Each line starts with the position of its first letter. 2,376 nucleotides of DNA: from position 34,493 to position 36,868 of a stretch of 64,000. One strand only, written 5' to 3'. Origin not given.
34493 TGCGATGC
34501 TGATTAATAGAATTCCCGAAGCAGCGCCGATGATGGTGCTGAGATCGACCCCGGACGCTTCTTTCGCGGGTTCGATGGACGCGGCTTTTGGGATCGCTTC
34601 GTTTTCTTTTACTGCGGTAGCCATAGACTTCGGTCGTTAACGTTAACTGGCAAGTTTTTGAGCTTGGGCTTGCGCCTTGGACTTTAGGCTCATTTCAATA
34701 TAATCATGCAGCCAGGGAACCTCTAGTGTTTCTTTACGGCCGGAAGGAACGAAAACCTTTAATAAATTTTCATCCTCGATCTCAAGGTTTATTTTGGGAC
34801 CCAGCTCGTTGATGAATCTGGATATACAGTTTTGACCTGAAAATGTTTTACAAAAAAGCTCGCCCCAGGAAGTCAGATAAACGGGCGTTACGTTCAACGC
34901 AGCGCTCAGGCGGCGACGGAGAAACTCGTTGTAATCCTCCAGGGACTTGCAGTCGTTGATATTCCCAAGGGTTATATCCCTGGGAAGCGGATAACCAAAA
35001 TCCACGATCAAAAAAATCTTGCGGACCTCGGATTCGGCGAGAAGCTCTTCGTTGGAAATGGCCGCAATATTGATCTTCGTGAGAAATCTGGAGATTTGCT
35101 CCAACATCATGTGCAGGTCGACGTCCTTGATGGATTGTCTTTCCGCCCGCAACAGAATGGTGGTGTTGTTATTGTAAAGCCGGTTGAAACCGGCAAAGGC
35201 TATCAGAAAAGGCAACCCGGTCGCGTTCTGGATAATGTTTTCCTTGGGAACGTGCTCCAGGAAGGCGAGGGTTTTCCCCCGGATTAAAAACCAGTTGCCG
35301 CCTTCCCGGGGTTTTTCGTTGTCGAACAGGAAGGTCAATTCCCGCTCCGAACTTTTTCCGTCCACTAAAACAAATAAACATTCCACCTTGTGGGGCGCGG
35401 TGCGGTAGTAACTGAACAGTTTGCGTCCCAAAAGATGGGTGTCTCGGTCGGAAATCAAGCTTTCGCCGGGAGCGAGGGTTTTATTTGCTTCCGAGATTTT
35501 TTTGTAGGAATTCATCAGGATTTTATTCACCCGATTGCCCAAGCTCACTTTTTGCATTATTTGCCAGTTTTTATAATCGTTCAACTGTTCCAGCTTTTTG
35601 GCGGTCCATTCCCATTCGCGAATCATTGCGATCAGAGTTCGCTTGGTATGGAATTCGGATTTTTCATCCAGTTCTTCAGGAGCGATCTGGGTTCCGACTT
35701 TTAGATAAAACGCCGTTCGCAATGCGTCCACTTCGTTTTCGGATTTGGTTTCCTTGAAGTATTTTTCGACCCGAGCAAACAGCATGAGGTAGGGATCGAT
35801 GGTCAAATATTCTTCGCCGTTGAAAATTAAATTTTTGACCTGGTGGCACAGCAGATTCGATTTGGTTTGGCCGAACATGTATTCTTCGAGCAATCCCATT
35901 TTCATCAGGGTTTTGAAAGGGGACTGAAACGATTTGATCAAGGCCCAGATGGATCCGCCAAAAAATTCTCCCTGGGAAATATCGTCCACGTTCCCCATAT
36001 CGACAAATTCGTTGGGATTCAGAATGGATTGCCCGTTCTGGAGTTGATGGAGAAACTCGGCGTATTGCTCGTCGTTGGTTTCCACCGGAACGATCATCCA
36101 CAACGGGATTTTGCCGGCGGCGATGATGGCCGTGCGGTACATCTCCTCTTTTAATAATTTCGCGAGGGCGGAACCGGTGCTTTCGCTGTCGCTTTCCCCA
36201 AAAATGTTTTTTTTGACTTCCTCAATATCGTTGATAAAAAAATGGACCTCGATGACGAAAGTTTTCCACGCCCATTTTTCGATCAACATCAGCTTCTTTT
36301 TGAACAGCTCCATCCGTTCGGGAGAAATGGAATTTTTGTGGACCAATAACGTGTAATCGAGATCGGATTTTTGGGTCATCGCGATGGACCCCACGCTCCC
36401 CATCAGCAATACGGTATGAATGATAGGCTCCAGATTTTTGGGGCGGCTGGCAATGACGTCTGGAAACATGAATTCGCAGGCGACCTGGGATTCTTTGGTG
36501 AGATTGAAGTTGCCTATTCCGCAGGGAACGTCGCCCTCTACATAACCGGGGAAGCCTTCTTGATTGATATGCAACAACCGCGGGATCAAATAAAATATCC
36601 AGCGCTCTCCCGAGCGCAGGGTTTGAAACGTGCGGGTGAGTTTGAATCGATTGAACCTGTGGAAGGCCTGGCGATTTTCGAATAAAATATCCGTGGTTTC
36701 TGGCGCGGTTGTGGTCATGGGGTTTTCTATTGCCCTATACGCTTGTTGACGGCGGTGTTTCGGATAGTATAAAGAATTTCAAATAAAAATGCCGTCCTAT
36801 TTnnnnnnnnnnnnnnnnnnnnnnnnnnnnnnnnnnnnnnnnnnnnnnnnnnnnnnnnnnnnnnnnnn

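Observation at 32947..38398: Self-contained operon coupling a MotA/MotB-type ion-driven stator to a class I adenylate cyclase homologue and a pentapeptide-repeat protein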

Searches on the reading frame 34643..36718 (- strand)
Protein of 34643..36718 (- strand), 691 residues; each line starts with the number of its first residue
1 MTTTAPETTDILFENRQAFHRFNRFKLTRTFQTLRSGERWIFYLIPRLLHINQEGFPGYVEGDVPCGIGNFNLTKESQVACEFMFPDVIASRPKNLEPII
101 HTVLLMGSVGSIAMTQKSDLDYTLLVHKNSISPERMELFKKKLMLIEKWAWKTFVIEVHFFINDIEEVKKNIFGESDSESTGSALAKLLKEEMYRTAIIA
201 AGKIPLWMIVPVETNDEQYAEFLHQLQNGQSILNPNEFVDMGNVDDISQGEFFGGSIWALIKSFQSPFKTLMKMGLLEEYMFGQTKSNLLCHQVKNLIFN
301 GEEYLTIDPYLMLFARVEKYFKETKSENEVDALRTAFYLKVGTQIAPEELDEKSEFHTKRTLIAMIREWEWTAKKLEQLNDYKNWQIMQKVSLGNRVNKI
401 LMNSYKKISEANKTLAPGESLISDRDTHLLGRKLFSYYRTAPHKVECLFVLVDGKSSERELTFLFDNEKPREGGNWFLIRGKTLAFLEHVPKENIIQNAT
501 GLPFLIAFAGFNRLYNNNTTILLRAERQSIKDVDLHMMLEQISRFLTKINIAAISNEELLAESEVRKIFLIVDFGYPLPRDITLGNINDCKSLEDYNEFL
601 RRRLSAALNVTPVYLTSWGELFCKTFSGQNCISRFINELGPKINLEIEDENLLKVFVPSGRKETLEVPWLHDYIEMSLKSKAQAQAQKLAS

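Call 3: search_protein_families(library=pfam, proteins=[window:34643-36718:-], max_evalue=0.01)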
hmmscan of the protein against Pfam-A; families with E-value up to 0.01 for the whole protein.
window:34643-36718:- (691 aa): 2 families
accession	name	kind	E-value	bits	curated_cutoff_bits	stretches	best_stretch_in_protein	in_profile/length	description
PF01295.23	Adenylate_cycl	-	1.1e-68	232.7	27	1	237-679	1-443/601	Adenylate cyclase, class-I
PF12633.13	Adenyl_cycl_N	-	3.1e-49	168.1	27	1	16-208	6-199/199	Adenylate cyclase NT domain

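Call 4: search_protein_families(library=ncbifam, proteins=[window:34643-36718:-], max_evalue=0.01)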
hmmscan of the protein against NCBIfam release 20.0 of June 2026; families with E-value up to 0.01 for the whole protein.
window:34643-36718:- (691 aa): 9 families
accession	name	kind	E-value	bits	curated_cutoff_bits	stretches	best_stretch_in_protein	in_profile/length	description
NF006981.0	PRK09450.2-1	equivalog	4.4e-131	438.4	802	1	12-637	20-627/638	class I adenylate cyclase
NF006984.0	PRK09450.2-4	equivalog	1.1e-108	365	1300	1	16-633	24-633/956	class I adenylate cyclase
NF006978.0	PRK09450.1-2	equivalog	7.4e-104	348.7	1035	1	16-684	9-673/841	class I adenylate cyclase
NF006979.0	PRK09450.1-4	equivalog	2.1e-83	280.5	1316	1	16-654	9-638/850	class I adenylate cyclase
NF006982.0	PRK09450.2-2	equivalog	5.8e-82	276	1547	1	11-638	19-642/951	class I adenylate cyclase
NF006977.0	PRK09450.1-1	equivalog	2e-73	247.6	1761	1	17-635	10-619/848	class I adenylate cyclase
NF006983.0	PRK09450.2-3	equivalog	1.2e-72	245.1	1810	1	11-639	19-646/949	class I adenylate cyclase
NF006985.0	PRK09450.2-5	equivalog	9.5e-68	229.2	1866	1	12-637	20-638/951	class I adenylate cyclase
NF006980.0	PRK09450.1-5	equivalog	9.7e-67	225.6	990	1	17-636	10-599/807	class I adenylate cyclase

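Call 5: search_protein_families(library=padloc, proteins=[window:34643-36718:-], max_evalue=0.01)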
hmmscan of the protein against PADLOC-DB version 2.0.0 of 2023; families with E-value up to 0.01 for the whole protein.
window:34643-36718:- (691 aa): 0 families

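Call 6: find_homologous_proteins(query=window:34643-36718:-, max_evalue=1e-10)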
Query window:34643-36718:- (691 aa): 449 proteins with E <= 1e-10 among 8000 candidates; the best 120 are listed.
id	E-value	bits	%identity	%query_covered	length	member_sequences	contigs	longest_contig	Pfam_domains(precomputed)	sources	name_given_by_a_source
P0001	0.0e+0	1442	90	100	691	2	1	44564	PF12633.14,PF26690.1,PF01295.25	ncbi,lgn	-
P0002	5.5e-297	1005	63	98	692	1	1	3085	PF12633.14,PF26690.1,PF26691.1,PF01295.25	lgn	-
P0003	1.6e-296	1003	60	100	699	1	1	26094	PF12633.14,PF26690.1,PF01295.25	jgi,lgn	jgi:adenylate cyclase class 1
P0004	1.9e-294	997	62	100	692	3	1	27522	PF12633.14,PF26690.1,PF01295.25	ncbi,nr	ncbi:MAG: class I adenylate cyclase [Nitrospinae bacterium]|nr:class I adenylate cyclase [Nitrospino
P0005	3.9e-294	996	63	99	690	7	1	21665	PF12633.14,PF26690.1,PF01295.25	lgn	-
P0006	1.2e-289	981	61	99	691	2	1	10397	PF12633.14,PF26690.1,PF01295.25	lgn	-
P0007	2.8e-288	976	62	98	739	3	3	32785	PF12633.14,PF26690.1,PF01295.25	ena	-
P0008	6.0e-288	975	62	99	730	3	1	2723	PF12633.14,PF26690.1,PF01295.25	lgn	-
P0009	7.1e-288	975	61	99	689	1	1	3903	PF12633.14,PF26690.1,PF01295.25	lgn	-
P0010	6.4e-287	972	62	99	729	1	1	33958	PF12633.14,PF26690.1,PF01295.25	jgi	jgi:adenylate cyclase, class 1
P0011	7.4e-287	971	62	99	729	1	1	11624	PF12633.14,PF26690.1,PF01295.25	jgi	-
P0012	8.6e-287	971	62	99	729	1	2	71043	PF12633.14,PF26690.1,PF01295.25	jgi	-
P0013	1.2e-286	971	61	99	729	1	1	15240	PF12633.14,PF26690.1,PF01295.25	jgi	jgi:adenylate cyclase, class 1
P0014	1.8e-285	967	60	100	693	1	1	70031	PF12633.14,PF26690.1,PF01295.25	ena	-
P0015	2.0e-285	967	61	98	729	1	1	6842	PF12633.14,PF26690.1,PF01295.25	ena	-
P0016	1.3e-284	964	61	98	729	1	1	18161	PF12633.14,PF26690.1,PF01295.25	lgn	-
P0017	1.5e-284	964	61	98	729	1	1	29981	PF12633.14,PF26690.1,PF01295.25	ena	-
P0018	1.8e-284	964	61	99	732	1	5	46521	PF12633.14,PF26690.1,PF01295.25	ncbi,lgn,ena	-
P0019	2.3e-284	963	61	98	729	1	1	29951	PF12633.14,PF26690.1,PF01295.25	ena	-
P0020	9.7e-284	961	61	99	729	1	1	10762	PF12633.14,PF26690.1,PF01295.25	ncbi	-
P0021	1.3e-283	961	61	99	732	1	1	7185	PF12633.14,PF26690.1,PF01295.25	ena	-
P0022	1.8e-283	960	61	99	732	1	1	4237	PF12633.14,PF26690.1,PF01295.25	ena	-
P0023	2.8e-283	960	61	99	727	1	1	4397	PF12633.14,PF26690.1,PF01295.25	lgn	-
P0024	4.5e-283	959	61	99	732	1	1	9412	PF12633.14,PF26690.1,PF01295.25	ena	-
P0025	6.7e-283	958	61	98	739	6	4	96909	PF12633.14,PF26690.1,PF01295.25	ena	-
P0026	1.3e-282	957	61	99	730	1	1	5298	PF12633.14,PF26690.1,PF01295.25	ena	-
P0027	1.3e-282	957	60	99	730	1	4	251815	PF12633.14,PF26690.1,PF01295.25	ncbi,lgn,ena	-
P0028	2.7e-282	956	61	99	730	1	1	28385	PF12633.14,PF26690.1,PF01295.25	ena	-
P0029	2.8e-282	956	61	99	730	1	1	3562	PF12633.14,PF26690.1,PF01295.25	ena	-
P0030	4.5e-282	956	61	99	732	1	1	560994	PF12633.14,PF26690.1,PF01295.25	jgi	jgi:adenylate cyclase class 1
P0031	1.8e-281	954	60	99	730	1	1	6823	PF12633.14,PF26690.1,PF01295.25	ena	-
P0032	2.5e-281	953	61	99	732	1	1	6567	PF12633.14,PF26690.1,PF01295.25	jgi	jgi:adenylate cyclase class 1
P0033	2.8e-281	953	60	97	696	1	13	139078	PF12633.14,PF26690.1,PF01295.25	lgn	-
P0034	3.7e-281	953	61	98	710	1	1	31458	PF12633.14,PF26690.1,PF01295.25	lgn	-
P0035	7.6e-281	952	61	99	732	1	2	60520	PF12633.14,PF26690.1,PF01295.25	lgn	-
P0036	1.1e-280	951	60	99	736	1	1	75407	PF12633.14,PF26690.1,PF01295.25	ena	-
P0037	1.6e-280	951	60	99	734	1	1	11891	PF12633.14,PF26690.1,PF01295.25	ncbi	-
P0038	2.0e-280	950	61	99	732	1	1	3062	PF12633.14,PF26690.1,PF01295.25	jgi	-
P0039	2.3e-280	950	61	99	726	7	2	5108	PF12633.14,PF26690.1,PF01295.25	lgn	-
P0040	2.9e-280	950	60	99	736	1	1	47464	PF12633.14,PF26690.1,PF01295.25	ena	-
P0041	5.9e-280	949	60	99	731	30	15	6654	PF12633.14,PF26690.1,PF01295.25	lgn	-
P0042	8.3e-280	948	60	98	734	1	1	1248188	PF12633.14,PF26690.1,PF01295.25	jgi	jgi:adenylate cyclase class 1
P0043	1.1e-279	948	60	99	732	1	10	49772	PF12633.14,PF26690.1,PF01295.25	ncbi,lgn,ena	-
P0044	3.0e-279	946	61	98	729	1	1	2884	PF12633.14,PF26690.1,PF01295.25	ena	-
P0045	6.1e-279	945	60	98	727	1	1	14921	PF12633.14,PF26690.1,PF01295.25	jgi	jgi:adenylate cyclase, class 1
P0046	7.4e-279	945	61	99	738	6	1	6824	PF12633.14,PF26690.1,PF26691.1,PF01295.25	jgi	-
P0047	1.4e-278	944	60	98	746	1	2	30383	PF12633.14,PF26690.1,PF01295.25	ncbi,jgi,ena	-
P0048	2.0e-278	944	61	98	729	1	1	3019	PF12633.14,PF26690.1,PF01295.25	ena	-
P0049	2.1e-278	944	60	99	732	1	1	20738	PF12633.14,PF26690.1,PF01295.25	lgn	-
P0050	2.4e-278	943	60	99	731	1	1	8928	PF12633.14,PF26690.1,PF01295.25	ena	-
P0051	2.8e-278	943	61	98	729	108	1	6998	PF12633.14,PF26690.1,PF01295.25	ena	-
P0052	2.8e-278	943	58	99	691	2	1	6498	PF12633.14,PF26690.1,PF01295.25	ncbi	-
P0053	3.4e-278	943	60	99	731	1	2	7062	PF12633.14,PF26690.1,PF01295.25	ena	-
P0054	4.3e-278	943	60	99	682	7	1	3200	PF12633.14,PF26690.1,PF01295.25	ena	-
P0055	5.7e-278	942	60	99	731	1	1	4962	PF12633.14,PF26690.1,PF01295.25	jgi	-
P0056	5.7e-278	942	60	99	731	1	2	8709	PF12633.14,PF26690.1,PF01295.25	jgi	-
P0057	5.7e-278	942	60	99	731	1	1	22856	PF12633.14,PF26690.1,PF01295.25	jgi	-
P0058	1.1e-277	941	60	99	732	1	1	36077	PF12633.14,PF26690.1,PF01295.25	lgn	-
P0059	1.2e-277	941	60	98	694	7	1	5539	PF12633.14,PF26690.1,PF01295.25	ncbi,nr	ncbi:MAG: adenylate cyclase [Nitrospina sp.]|nr:adenylate cyclase [Nitrospina sp.]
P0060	1.3e-277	941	60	99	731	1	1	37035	PF12633.14,PF26690.1,PF01295.25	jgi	-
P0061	1.8e-277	940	60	98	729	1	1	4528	PF12633.14,PF26690.1,PF01295.25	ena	-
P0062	2.5e-277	940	60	98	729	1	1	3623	PF12633.14,PF26690.1,PF01295.25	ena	-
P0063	3.4e-277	940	60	98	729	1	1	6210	PF12633.14,PF26690.1,PF01295.25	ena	-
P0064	1.5e-276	937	60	98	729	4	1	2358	PF12633.14,PF26690.1,PF01295.25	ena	-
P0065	1.6e-276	937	60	99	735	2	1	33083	PF12633.14,PF26690.1,PF01295.25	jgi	jgi:adenylate cyclase, class 1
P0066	1.7e-276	937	59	99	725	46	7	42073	PF12633.14,PF26690.1,PF26691.1,PF01295.25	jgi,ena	-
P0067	2.0e-276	937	60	99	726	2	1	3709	PF12633.14,PF26690.1,PF01295.25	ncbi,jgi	jgi:adenylate cyclase, class 1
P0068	2.0e-276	937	60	99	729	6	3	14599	PF12633.14,PF26690.1,PF01295.25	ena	-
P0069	9.9e-276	935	60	99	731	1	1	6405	PF12633.14,PF01295.25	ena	-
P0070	1.0e-275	935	60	99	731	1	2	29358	PF12633.14,PF01295.25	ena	-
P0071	1.7e-275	934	60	99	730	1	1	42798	PF12633.14,PF26690.1,PF01295.25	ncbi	-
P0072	1.8e-275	934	60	99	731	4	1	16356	PF12633.14,PF01295.25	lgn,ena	-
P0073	2.3e-275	933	60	99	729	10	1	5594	PF12633.14,PF26690.1,PF01295.25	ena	-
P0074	4.5e-275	933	60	99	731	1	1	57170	PF12633.14,PF01295.25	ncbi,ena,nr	ncbi:MAG: adenylate cyclase [Nitrospina sp.]|nr:adenylate cyclase [Nitrospina sp.]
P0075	5.9e-275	932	59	99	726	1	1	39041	PF12633.14,PF26690.1,PF26691.1,PF01295.25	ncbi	-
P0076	6.1e-275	932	59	99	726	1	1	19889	PF12633.14,PF26690.1,PF26691.1,PF01295.25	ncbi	-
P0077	1.2e-274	931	59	99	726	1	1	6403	PF12633.14,PF26690.1,PF01295.25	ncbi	-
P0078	7.5e-273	925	58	99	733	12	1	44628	PF12633.14,PF26690.1,PF01295.25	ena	-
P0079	1.1e-272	925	60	99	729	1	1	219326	PF12633.14,PF26690.1,PF01295.25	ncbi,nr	ncbi:MAG: adenylate cyclase [Nitrospinae bacterium]|nr:adenylate cyclase [Nitrospinota bacterium]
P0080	5.7e-272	922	58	98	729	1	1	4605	PF12633.14,PF26690.1,PF01295.25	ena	-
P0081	5.8e-272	922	58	98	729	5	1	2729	PF12633.14,PF26690.1,PF01295.25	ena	-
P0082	1.3e-271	921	59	99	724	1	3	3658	PF12633.14,PF26690.1,PF01295.25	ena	-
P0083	1.4e-271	921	58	98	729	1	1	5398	PF12633.14,PF26690.1,PF01295.25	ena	-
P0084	2.6e-271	920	59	100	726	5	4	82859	PF12633.14,PF26690.1,PF26691.1,PF01295.25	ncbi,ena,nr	ncbi:MAG: adenylate cyclase [Nitrospina sp.]|nr:adenylate cyclase [Nitrospina sp.] MBT6347364.1 aden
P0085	9.0e-271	918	58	99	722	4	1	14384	PF12633.14,PF26690.1,PF01295.25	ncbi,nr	ncbi:MAG: adenylate cyclase [Nitrospina sp.]|nr:adenylate cyclase [Nitrospina sp.]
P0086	9.1e-271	918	58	98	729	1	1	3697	PF12633.14,PF26690.1,PF01295.25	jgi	jgi:adenylate cyclase, class 1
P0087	1.4e-269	914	59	98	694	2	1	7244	PF12633.14,PF26690.1,PF01295.25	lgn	-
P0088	6.8e-269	912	58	99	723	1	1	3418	PF12633.14,PF26690.1,PF01295.25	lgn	-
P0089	9.7e-269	912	57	99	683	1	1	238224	PF12633.14,PF26690.1,PF01295.25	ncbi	-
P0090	1.4e-268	911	59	99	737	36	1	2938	PF12633.14,PF26690.1,PF01295.25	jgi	-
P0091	1.6e-267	908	58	99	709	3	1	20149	PF12633.14,PF26690.1,PF01295.25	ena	-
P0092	3.0e-267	907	59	98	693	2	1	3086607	PF12633.14,PF26690.1,PF01295.25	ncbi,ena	-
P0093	3.7e-267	906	58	98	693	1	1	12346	PF12633.14,PF26690.1,PF01295.25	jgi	jgi:adenylate cyclase, class 1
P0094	6.2e-267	906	58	98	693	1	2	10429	PF12633.14,PF26690.1,PF01295.25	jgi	jgi:adenylate cyclase, class 1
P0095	7.6e-267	905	59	98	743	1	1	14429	PF12633.14,PF26690.1,PF01295.25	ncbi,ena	-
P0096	7.7e-267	905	58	98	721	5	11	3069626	PF12633.14,PF26690.1,PF01295.25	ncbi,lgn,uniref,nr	ncbi:class I adenylate cyclase [Nitrospina gracilis]|uniref:class I adenylate cyclase n=1 Tax=Nitros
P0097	9.3e-267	905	59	98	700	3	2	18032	PF12633.14,PF26690.1,PF01295.25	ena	-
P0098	1.3e-266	905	57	100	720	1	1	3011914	PF12633.14,PF26690.1,PF01295.25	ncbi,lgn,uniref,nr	ncbi:class I adenylate cyclase [Nitrospina watsonii]|uniref:Adenylate cyclase n=1 Tax=Nitrospina wat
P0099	1.7e-266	904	56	98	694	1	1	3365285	PF12633.14,PF26690.1,PF01295.25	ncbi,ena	-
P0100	2.8e-266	903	58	99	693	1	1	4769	PF12633.14,PF26690.1,PF01295.25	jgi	jgi:adenylate cyclase class 1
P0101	3.0e-266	903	58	98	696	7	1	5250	PF12633.14,PF26690.1,PF01295.25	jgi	jgi:adenylate cyclase class 1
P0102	3.2e-266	903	57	98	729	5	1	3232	PF12633.14,PF26690.1,PF01295.25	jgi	jgi:adenylate cyclase class 1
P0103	1.1e-265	901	59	98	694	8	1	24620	PF12633.14,PF26690.1,PF01295.25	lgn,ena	-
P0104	1.7e-265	901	58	98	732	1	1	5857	PF12633.14,PF26690.1,PF01295.25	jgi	jgi:adenylate cyclase, class 1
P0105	2.6e-265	900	58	99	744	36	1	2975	PF12633.14,PF26690.1,PF01295.25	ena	-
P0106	3.0e-265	900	58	98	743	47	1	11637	PF12633.14,PF26690.1,PF01295.25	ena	-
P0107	3.5e-265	900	56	100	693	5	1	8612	PF12633.14,PF26690.1,PF01295.25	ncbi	-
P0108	6.4e-265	899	56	99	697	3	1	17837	PF12633.14,PF26690.1,PF01295.25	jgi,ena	-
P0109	7.0e-265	899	58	98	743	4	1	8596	PF12633.14,PF26690.1,PF01295.25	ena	-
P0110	7.2e-265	899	58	98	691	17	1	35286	PF12633.14,PF26690.1,PF01295.25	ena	-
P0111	8.7e-265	899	57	100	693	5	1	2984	PF12633.14,PF26690.1,PF01295.25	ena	-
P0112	1.9e-264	897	57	99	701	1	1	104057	PF12633.14,PF26690.1,PF01295.25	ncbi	-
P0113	3.1e-264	897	58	98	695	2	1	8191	PF12633.14,PF26690.1,PF01295.25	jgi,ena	-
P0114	4.7e-264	896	55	99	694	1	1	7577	PF12633.14,PF26690.1,PF01295.25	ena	-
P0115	5.9e-264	896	56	99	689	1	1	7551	PF12633.14,PF26690.1,PF01295.25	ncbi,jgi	-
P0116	7.1e-264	896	58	98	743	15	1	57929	PF12633.14,PF26690.1,PF01295.25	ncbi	-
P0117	7.2e-264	896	57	99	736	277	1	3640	PF12633.14,PF26690.1,PF01295.25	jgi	-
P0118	1.1e-263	895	57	100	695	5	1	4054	PF12633.14,PF26690.1,PF01295.25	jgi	jgi:adenylate cyclase, class 1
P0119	1.1e-263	895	57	98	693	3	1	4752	PF12633.14,PF26690.1,PF01295.25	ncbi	-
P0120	1.2e-263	895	56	100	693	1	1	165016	PF12633.14,PF26690.1,PF01295.25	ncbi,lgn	-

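Call 8: find_encoding_contigs(protein=P0096, flank=8000, max_places=2)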
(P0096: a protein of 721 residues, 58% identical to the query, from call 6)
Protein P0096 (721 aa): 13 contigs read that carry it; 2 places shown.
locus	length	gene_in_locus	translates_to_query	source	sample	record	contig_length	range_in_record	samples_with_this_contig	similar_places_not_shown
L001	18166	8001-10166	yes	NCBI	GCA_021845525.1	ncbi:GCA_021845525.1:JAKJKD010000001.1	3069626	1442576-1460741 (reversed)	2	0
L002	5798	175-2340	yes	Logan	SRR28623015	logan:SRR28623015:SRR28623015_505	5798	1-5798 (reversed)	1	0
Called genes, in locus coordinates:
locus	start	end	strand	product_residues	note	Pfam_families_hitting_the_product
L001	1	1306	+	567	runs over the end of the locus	PF13584:BatD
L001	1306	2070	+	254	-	PF00515:TPR_1 (faint), PF07719:TPR_2 (faint), PF13414:TPR_11 (weak), PF13432:TPR_16 (weak)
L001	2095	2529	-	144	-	PF12844:HTH_19 (faint), PF13560:HTH_31 (weak), PF01381:HTH_3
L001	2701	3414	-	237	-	PF00072:Response_reg, PF00486:Trans_reg_C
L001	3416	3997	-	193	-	PF13328:HD_4 (weak)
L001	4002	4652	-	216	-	PF00561:Abhydrolase_1, PF05728:UPF0227, PF12146:Hydrolase_4 (faint), PF12697:Abhydrolase_6 (weak), PF00326:Peptidase_S9 (faint), PF20434:BD-FAE (faint)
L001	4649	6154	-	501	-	PF07690:MFS_1, PF13000:Acatn (weak)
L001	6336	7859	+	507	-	PF13677:MotB_plug, PF00691:OmpA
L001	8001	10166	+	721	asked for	PF12633:Adenyl_cycl_N, PF01295:Adenylate_cycl, PF26690:Adenylate_cycl_3rd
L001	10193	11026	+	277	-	PF01618:MotA_ExbB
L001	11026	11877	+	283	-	-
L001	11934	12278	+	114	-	PF10861:DUF2784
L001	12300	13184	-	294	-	PF03781:FGE-sulfatase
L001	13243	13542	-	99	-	-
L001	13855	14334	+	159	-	PF07603:Lcl_C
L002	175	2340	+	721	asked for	PF12633:Adenyl_cycl_N, PF01295:Adenylate_cycl, PF26690:Adenylate_cycl_3rd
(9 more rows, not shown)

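Call 9: find_related_loci(query=window:34643-36718:-, collection=genome_contigs, flank=8000)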
Query window:34643-36718:- (691 aa) in genome_contigs; peptide patterns used: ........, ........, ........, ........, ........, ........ (x = any residue, [..] = any of these).
9 stretches matched a pattern; 1 encode a relative of the query (tblastn E <= 1e-3); 1 distinct loci.
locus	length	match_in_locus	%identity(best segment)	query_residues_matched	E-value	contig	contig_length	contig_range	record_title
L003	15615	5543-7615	90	1-691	0e+0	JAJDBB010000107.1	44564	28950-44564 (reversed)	MAG: Nitrospinaceae bacterium isolate OFTM324 OFTM324_106, whole genome shotgun sequence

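Call 14: search_solved_structures(query=window:34643-36718:-, max_evalue=0.001, show_alignments=1)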
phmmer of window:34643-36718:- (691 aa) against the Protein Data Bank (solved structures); distinct sequences matched with E-value up to 0.001: 0.

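Call 15: find_encoding_contigs(protein=window:34643-36718:-, flank=10000, max_places=2)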
Protein window:34643-36718:- (691 aa): 1 contig read that carries it; 1 place shown.
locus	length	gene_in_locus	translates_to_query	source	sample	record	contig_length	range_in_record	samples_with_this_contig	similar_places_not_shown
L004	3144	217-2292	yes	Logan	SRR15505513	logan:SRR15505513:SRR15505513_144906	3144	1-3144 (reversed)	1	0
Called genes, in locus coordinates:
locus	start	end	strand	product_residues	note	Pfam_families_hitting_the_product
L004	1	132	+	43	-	?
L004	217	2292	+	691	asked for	PF12633:Adenyl_cycl_N, PF01295:Adenylate_cycl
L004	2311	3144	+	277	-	PF01618:MotA_ExbB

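Call 26: search_protein_representatives(protein=window:34643-36718:-)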
Query: 691 residues. Proteins with E-value up to 0.001 (for the whole library): 1148; up to 1e-10: 945; up to 1e-30: 723. The best 150 are listed.
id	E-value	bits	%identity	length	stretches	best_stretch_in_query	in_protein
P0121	1.5e-228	777.1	50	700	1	8-679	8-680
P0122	5.1e-211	719.2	62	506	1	116-621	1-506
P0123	4.0e-116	405.6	37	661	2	12-572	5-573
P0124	5.5e-111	388.6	34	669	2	12-575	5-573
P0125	1.2e-110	387.5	36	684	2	9-574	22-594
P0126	5.6e-99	349.0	33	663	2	14-574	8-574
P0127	1.3e-96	341.1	32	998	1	7-638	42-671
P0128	3.0e-94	333.3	34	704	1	7-585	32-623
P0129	1.4e-92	327.8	33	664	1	11-580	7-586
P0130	3.5e-91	323.2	31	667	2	13-575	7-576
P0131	8.4e-91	321.9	34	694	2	12-582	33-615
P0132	7.2e-90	318.9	32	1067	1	7-651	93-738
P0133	1.9e-89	317.4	33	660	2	12-575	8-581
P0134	5.5e-89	315.9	34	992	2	17-298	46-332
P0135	8.1e-89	315.4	32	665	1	12-574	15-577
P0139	5.5e-87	309.3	33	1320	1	15-581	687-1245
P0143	4.1e-83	296.5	34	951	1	17-592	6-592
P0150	3.9e-80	286.7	32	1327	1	16-631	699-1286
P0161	1.5e-76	274.9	32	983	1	18-579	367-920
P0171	7.1e-75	269.3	31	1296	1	12-581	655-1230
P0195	2.2e-70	254.5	34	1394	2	102-583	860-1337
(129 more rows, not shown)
